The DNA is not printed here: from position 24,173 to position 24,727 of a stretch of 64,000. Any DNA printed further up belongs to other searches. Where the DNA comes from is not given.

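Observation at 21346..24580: Duplicated two-gene module: PrsT-like TPR lipoprotein divergently paired with a conserved small protein (copy A)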

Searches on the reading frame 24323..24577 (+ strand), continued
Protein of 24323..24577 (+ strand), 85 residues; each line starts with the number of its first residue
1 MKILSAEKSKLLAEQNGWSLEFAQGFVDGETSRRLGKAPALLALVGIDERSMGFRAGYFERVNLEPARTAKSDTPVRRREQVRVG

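Call 41: search_protein_families(library=pfam, alignment_id=A2, max_evalue=1)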
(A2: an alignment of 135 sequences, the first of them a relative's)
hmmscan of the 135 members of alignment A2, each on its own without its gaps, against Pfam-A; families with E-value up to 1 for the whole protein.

A. member 1, P0001 (85 aa): 0 families

B. families by the number of members that match (of 135 scanned): 28 families (the first 25 are shown)
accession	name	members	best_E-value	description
PF24224.1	DUF7440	6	0.021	Family of unknown function (DUF7440)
PF13636.12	Methyltranf_PUA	4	0.0028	RNA-binding PUA-like domain of methyltransferase RsmF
PF18963.5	DUF5703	4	0.0052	Family of unknown function (DUF5703)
PF14604.12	SH3_9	3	0.0067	Variant SH3 domain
PF10911.13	T7-like_Y65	3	0.0096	Bacteriophage T7-like gene 6.5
PF07653.23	SH3_2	2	0.0057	Variant SH3 domain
PF17953.6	Csm4_C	2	0.096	CRISPR Csm4 C-terminal domain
PF11016.13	DUF2854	2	0.2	Protein of unknown function (DUF2854)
PF19939.4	DUF6401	1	0.011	Family of unknown function (DUF6401)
PF04957.18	RMF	1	0.029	Ribosome modulation factor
PF24458.1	DUF7573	1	0.062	Domain of unknown function (DUF7573)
PF19960.5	EAD7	1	0.081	Effector-associated domain 7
PF08012.16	DUF1702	1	0.091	Protein of unknown function (DUF1702)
PF08239.17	SH3_3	1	0.12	Bacterial SH3 domain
PF14064.11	HmuY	1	0.12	HmuY protein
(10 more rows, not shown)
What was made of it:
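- One of 135 members touches Pfam RMF at E 0.029 (call 41).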

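Call 42: predict_structure(alignment_id=A2)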
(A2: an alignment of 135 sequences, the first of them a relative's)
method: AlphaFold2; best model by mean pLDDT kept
length: 85 residues; sequences in the alignment: 135
mean_pLDDT: 78.2   pTM: 0.61
mean pLDDT of the five models: 78.2, 78.0, 76.7, 75.9, 74.7
residues with pLDDT >= 90: 36; 70-90: 21; 50-70: 19; < 50: 9
segments of 3 or more residues with pLDDT < 50: 66-71
pLDDT, mean of each block of 10 residues (from residue 1): 76 92 93 89 90 91 52 53 58
secondary structure, 60 per line:
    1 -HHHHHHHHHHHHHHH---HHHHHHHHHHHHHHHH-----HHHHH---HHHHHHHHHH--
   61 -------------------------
elements in order: H2-16 H20-35 H41-45 H49-58
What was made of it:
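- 24323..24580 (+): Small protein copy A (85 aa): 61-residue conserved helical core plus a basic tail. AF2 core pLDDT about 90 (call 42).
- Confident helical core (call 42). A confident AF2 core (call 42).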

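Call 44: fold_search(model_id=the predicted structure, library=pdb)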
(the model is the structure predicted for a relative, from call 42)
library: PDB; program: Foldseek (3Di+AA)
matches with E <= 10: 31; with E <= 0.001: 0
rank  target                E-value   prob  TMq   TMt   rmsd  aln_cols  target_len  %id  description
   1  9qh4_A                2.4e+00  0.30  0.36  0.13   9.3        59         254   20  NorQ hexamer from Paracoccus denitrificans (released 2026-03-25)
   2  4yxx                  3.4e+00  0.16  0.30  0.14   7.8        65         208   17  Computationally designed left-handed alpha/alpha toroid with 6 repeats (released 2015-12-16)
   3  9qh9_C                3.8e+00  0.21  0.36  0.13   9.5        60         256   20  NorQ in complex with NorD VWA domain steep staircase subset 2 from Paracoccus denitrificans (released 2026-03-25)
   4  6gn8_C                3.8e+00  0.06  0.19  0.12   6.8        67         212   18  Exoenzyme S from Pseudomonas aeruginosa in complex with human 14-3-3 protein beta, trimeric crystal form (released 2018-09-26)
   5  9qh8_C                4.2e+00  0.20  0.36  0.13   9.3        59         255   20  reduced NorQ-NorD VWA domain complex from Paracoccus denitrificans (released 2026-03-25)
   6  9qh6_F                4.2e+00  0.18  0.36  0.13   9.5        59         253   17  NorQ in complex with NorD VWA domain from Paracoccus denitrificans (released 2026-03-25)
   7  4yxy_A                4.2e+00  0.14  0.31  0.29   7.9        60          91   20  Computationally designed left-handed alpha/alpha toroid with 9 repeats; two linked rings of 12 repeats each structure (released 2015-12-16)
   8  1d3u_B                4.5e+00  0.15  0.38  0.20   7.5        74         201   15  TATA-BINDING PROTEIN/TRANSCRIPTION FACTOR (II)B/BRE+TATA-BOX COMPLEX FROM PYROCOCCUS WOESEI (released 1999-11-15)
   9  9qhd_A                4.7e+00  0.13  0.36  0.13  10.7        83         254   14  NorQD complex state 1 from Jhaorihella thermophila (released 2026-03-25)
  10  9qh8_A                5.0e+00  0.18  0.36  0.13   9.3        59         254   20  reduced NorQ-NorD VWA domain complex from Paracoccus denitrificans (released 2026-03-25)
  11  9qh4_F                5.0e+00  0.16  0.35  0.13   9.3        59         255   17  NorQ hexamer from Paracoccus denitrificans (released 2026-03-25)
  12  8c3w                  5.0e+00  0.15  0.32  0.15   8.0        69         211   14  Crystal structure of a computationally designed heme binding protein, dnHEM1 (released 2023-07-05)
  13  9qh6_B                5.0e+00  0.14  0.34  0.12   9.5        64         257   17  NorQ in complex with NorD VWA domain from Paracoccus denitrificans (released 2026-03-25)
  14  5jg4_A                5.0e+00  0.12  0.23  0.06   7.3        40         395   20  Structure of the effector protein LpiR1 (Lpg0634) from Legionella pneumophila (released 2016-05-04)
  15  8s6p                  5.9e+00  0.18  0.38  0.17   6.4        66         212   17  Crystal structure of a computationally designed protein bound to a Ru-containing cofactor (released 2025-05-28)
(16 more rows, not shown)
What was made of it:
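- On Known folds (PDB, BFVD): Best PDB match E 2.4, TMq 0.36 (call 44).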

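Call 49: find_related_loci(query=A1, collection=metagenome_contigs, flank=8000)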
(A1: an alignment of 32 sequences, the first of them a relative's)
Query A1 (85 aa) in metagenome_contigs; peptide patterns used: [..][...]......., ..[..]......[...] (x = any residue, [..] = any of these).
168 stretches matched a pattern; 128 encode a relative of the query (tblastn E <= 1e-3); the best 80 are kept; 80 distinct loci.
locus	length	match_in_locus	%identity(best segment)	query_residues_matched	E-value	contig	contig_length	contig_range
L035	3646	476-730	100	1-85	2e-53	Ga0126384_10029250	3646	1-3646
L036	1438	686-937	67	1-85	6e-34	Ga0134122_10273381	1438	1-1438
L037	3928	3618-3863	71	1-83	5e-33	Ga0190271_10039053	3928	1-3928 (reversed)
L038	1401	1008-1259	67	1-85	2e-32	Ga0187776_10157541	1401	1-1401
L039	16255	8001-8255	67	1-85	5e-32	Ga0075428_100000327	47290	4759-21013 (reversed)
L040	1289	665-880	70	1-76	3e-32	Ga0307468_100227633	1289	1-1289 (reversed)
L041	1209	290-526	67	1-76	3e-31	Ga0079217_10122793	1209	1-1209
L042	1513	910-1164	66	1-85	8e-31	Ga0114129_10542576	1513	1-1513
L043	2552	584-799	73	1-73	1e-30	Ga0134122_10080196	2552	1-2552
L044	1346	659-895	63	1-76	2e-29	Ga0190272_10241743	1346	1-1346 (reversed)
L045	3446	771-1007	59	1-79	1e-28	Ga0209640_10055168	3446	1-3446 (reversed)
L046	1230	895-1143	60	1-84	2e-28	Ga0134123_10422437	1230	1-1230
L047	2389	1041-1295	56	1-85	1e-27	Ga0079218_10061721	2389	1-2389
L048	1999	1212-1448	57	1-79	4e-27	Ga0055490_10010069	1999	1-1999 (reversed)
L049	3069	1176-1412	57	1-79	4e-27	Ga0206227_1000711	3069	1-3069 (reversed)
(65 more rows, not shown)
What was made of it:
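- Tried and rejected: It was repeated with A1 (call 49).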

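Call 58: search_protein_families(library=phrogs, alignment_id=A1, max_evalue=0.1)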
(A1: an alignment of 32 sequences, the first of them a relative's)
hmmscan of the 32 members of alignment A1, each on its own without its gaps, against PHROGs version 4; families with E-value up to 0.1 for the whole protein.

A. member 1, P0001 (85 aa): 0 families

B. families by the number of members that match (of 32 scanned): 2 families
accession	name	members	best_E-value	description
phrog_6029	-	1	0.069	-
phrog_3817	-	1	0.089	tail chaperonin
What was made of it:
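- On Any curated protein family (Pfam-A, NCBIfam, PHROGs): PHROGs gave nothing (call 58).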

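Call 59: list_cluster_members(proteins=[P0096, P0265, P0276, P0334, P0308, P0092, P0030, P0032, P0272])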
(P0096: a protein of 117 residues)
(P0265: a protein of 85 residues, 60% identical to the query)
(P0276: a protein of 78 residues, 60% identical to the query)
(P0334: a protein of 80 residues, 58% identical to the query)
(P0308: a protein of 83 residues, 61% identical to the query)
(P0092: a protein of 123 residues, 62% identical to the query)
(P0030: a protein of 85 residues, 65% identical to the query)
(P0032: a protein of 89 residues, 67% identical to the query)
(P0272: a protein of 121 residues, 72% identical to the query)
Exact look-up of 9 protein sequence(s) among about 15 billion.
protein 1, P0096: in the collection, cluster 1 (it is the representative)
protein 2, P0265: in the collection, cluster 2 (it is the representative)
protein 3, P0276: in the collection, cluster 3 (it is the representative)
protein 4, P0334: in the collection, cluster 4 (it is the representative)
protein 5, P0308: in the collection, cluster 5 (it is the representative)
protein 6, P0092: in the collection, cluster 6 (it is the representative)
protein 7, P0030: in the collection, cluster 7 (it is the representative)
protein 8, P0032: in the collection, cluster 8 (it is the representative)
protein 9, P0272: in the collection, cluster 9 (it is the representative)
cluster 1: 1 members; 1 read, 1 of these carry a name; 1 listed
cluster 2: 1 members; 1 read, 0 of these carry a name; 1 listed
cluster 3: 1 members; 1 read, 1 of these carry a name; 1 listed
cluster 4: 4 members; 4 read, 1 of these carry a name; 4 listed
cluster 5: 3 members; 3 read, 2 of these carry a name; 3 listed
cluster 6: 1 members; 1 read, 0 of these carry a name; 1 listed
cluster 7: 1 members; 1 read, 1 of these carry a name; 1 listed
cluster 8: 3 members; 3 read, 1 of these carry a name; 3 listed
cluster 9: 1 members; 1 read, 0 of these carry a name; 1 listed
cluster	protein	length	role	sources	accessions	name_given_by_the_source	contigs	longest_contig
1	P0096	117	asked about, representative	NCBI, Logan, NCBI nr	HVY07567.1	MAG TPA: hypothetical protein VHB46_16445 [Burkholderiales bacterium] | hypothetical protein [Burkholderiales bacterium]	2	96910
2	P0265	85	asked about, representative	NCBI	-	-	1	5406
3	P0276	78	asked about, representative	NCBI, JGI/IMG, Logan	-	hypothetical protein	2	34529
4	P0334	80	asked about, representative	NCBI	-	-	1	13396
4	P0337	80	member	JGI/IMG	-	hypothetical protein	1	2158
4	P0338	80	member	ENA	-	-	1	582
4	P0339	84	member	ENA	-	-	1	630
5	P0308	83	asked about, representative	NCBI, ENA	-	-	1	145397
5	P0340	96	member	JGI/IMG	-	hypothetical protein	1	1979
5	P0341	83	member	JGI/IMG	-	hypothetical protein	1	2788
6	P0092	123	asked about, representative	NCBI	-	-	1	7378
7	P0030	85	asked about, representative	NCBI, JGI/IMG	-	hypothetical protein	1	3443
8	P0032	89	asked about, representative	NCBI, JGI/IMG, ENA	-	hypothetical protein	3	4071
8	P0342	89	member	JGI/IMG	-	-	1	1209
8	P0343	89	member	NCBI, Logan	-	-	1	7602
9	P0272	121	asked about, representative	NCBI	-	-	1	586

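Call 61: search_protein_families(library=pfam, proteins=[P0151, P0164, P0181, P0220, P0142], max_evalue=1)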
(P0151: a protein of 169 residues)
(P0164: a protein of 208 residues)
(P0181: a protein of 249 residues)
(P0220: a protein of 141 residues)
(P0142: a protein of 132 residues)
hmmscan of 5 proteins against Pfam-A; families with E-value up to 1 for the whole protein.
P0151 (169 aa): 1 family
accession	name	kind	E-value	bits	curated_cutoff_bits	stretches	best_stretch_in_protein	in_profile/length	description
PF12760.12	Zn_ribbon_IS1595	-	0.076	13.4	25.4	1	90-128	20-44/46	Transposase zinc-ribbon domain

P0164 (208 aa): 2 families
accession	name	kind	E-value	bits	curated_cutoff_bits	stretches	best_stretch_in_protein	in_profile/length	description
PF12760.12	Zn_ribbon_IS1595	-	0.0072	16.7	25.4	1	126-165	18-44/46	Transposase zinc-ribbon domain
PF04606.18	Ogr_Delta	-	0.04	14.3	26.3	1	129-167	2-36/47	Ogr/Delta-like zinc finger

P0181 (249 aa): 2 families
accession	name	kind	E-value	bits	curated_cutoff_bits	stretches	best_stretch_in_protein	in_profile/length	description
PF07589.16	PEP-CTERM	-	5e-08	33.1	20.7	1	103-124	2-24/24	PEP-CTERM motif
PF18205.6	VPDSG-CTERM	-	0.03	14.6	25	1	107-126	7-26/26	VPDSG-CTERM motif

P0220 (141 aa): 0 families

P0142 (132 aa): 0 families
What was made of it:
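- Closest known: Ogr/Delta and IS1595-type zinc ribbons. Different: Scores are below the Pfam cut-offs (16.7 and 14.3 bits against 25-26; call 61).
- The zinc-ribbon fusions point more towards nucleic acid or RNA polymerase (call 61).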

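Call 69: fold_search(model_id=the predicted structure, library=viral)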
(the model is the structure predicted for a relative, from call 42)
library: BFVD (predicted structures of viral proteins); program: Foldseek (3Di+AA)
matches with E <= 10: 105; with E <= 0.001: 0
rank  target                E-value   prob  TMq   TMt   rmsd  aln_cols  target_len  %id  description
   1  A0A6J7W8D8            7.9e-01  0.85  0.40  0.35   7.0        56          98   21  Uncharacterized protein [uncultured Caudovirales phage]
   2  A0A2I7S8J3            1.6e+00  0.21  0.33  0.33  12.4        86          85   12  (no name in the UniProt tables at hand)
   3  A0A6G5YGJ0            1.8e+00  0.23  0.28  0.19   8.5        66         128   18  (no name in the UniProt tables at hand)
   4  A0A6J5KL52            2.0e+00  0.60  0.40  0.52   3.7        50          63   12  Uncharacterized protein [uncultured Caudovirales phage]
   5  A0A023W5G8            2.1e+00  0.69  0.38  0.63   2.3        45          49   18  Uncharacterized protein [Serratia phage PS2]
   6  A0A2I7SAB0            2.3e+00  0.20  0.30  0.21   8.2        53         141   17  (no name in the UniProt tables at hand)
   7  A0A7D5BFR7            2.4e+00  0.18  0.29  0.40   4.6        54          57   18  (no name in the UniProt tables at hand)
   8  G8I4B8                2.5e+00  0.25  0.34  0.39   8.3        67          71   18  Uncharacterized protein [Mycobacterium phage DS6A]
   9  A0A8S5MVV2            2.8e+00  0.15  0.33  0.17   9.3       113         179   16  Uncharacterized protein [Siphoviridae sp. ctu1h4]
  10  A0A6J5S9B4            3.0e+00  0.63  0.38  0.52   2.3        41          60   17  Uncharacterized protein [uncultured Caudovirales phage]
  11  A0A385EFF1            3.0e+00  0.15  0.29  0.38   6.4        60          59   12  Ribosome modulation factor [Caulobacter phage CcrBL9]
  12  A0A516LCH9            3.1e+00  0.14  0.33  0.40  10.8        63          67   19  (no name in the UniProt tables at hand)
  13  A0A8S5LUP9            3.3e+00  0.38  0.40  0.51   6.1        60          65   17  Uncharacterized protein [Podoviridae sp. ctrub15]
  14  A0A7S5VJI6            3.3e+00  0.33  0.41  0.27   6.8        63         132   16  (no name in the UniProt tables at hand)
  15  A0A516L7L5            3.3e+00  0.11  0.29  0.12  10.8        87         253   20  (no name in the UniProt tables at hand)
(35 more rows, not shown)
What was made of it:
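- On Known folds (PDB, BFVD): Best BFVD match E 0.79, TMq 0.40 (call 69).
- A phage 'RMF' appears at rank 11 of the BFVD Foldseek list with E 3.0 (call 69).
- Tried and rejected: Foldseek against PDB and BFVD gave nothing significant (calls 44, 69).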
